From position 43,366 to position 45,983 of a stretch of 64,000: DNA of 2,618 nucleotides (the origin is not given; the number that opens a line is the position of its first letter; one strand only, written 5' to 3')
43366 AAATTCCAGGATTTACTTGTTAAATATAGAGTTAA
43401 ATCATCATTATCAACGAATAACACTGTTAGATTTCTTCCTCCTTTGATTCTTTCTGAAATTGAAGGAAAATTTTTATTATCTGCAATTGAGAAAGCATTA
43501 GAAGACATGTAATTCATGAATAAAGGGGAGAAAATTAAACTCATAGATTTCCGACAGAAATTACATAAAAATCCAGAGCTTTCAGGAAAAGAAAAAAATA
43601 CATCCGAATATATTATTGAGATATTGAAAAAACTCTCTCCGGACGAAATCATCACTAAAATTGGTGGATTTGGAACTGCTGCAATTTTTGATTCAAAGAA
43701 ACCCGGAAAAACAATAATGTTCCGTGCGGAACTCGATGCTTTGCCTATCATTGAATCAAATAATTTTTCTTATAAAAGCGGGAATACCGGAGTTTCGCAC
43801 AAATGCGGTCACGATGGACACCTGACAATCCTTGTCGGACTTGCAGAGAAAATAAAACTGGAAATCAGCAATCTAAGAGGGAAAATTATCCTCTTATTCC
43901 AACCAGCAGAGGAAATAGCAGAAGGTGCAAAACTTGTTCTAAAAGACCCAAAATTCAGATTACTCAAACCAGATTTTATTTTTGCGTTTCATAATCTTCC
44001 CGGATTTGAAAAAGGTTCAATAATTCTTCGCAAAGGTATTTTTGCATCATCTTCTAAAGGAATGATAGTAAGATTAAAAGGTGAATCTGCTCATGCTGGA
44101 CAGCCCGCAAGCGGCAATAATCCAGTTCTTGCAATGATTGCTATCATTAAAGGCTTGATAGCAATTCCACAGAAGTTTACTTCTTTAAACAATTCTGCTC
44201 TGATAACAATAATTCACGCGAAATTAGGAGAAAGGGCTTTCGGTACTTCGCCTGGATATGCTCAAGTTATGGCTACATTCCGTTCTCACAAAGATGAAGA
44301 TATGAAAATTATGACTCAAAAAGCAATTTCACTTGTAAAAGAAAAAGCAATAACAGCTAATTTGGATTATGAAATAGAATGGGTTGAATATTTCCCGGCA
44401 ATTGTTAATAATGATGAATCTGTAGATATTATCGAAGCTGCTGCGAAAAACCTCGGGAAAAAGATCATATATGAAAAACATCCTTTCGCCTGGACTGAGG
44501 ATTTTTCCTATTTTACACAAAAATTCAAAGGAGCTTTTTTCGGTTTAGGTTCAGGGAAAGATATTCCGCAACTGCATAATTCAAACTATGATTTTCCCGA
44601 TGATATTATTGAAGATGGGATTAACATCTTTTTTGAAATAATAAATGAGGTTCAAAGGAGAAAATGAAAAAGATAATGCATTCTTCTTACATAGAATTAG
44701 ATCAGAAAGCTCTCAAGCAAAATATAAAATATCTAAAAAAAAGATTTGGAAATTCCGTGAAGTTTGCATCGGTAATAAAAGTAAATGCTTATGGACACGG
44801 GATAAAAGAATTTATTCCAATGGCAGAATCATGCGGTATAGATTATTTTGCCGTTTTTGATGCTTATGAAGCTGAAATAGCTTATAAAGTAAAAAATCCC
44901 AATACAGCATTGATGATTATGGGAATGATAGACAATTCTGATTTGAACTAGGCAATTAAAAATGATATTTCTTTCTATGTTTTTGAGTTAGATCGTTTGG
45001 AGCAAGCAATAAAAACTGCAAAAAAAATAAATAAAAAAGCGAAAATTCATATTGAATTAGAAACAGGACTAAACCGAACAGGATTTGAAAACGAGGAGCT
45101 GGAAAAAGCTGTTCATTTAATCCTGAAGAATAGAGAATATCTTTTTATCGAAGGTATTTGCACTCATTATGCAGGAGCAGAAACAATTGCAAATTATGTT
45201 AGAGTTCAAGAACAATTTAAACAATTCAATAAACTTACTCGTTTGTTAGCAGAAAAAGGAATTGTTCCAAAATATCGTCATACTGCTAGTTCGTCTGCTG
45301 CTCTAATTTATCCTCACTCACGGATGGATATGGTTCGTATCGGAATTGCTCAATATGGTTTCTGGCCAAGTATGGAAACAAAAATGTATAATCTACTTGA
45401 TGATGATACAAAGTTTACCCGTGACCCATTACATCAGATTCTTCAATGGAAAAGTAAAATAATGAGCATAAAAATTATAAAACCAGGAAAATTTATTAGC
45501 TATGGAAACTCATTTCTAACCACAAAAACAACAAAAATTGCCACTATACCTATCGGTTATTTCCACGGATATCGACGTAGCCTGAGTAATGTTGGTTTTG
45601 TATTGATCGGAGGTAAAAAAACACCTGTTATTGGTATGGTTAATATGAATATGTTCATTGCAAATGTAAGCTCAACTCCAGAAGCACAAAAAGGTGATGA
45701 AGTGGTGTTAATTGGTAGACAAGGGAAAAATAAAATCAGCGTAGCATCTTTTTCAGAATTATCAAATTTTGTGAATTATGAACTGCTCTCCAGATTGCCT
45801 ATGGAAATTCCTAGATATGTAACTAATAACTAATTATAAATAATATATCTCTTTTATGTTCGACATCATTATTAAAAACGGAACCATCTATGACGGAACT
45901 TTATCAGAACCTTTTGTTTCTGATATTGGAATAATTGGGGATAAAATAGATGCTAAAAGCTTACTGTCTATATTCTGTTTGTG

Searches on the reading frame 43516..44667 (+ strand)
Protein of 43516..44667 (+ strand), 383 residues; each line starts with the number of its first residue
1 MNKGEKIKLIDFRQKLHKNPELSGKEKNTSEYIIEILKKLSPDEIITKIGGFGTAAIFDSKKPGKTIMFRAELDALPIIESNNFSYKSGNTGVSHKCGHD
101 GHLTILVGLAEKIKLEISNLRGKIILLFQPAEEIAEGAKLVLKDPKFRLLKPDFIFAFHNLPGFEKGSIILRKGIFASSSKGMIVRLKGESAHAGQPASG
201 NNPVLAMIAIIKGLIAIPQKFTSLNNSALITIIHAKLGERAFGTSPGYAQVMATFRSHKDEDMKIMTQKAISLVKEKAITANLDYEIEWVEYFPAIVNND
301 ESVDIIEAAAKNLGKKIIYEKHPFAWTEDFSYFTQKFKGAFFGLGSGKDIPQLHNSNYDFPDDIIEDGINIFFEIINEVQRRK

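Call 63: search_protein_families(library=pfam, proteins=[window:43516-44667:+], max_evalue=0.001)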
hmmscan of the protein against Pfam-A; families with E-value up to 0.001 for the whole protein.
window:43516-44667:+ (383 aa): 2 families
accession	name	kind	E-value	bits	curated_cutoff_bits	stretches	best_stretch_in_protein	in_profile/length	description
PF01546.33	Peptidase_M20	-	6.6e-33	114.8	24.6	1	68-377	1-205/206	Peptidase family M20/M25/M40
PF07687.19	M20_dimer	-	1.1e-06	29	21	1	180-278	6-103/107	Peptidase dimerisation domain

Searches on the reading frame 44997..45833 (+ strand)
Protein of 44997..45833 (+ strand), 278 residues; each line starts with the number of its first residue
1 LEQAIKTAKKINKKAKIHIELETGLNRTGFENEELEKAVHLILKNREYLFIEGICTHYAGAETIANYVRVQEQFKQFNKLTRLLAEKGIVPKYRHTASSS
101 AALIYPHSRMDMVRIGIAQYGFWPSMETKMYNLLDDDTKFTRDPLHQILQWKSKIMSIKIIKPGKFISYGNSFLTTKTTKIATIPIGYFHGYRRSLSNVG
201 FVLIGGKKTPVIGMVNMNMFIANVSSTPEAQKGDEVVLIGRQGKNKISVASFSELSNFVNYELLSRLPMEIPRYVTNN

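Call 63: search_protein_families(library=pfam, proteins=[window:44997-45833:+], max_evalue=0.001)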
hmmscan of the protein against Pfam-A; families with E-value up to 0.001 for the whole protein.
window:44997-45833:+ (278 aa): 2 families
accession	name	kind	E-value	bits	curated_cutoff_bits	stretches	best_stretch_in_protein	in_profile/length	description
PF00842.27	Ala_racemase_C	-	3.9e-37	127.1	25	1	149-274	2-126/127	Alanine racemase, C-terminal domain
PF01168.26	Ala_racemase_N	-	3.1e-26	92.9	24.1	1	2-122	101-218/220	Alanine racemase, N-terminal domain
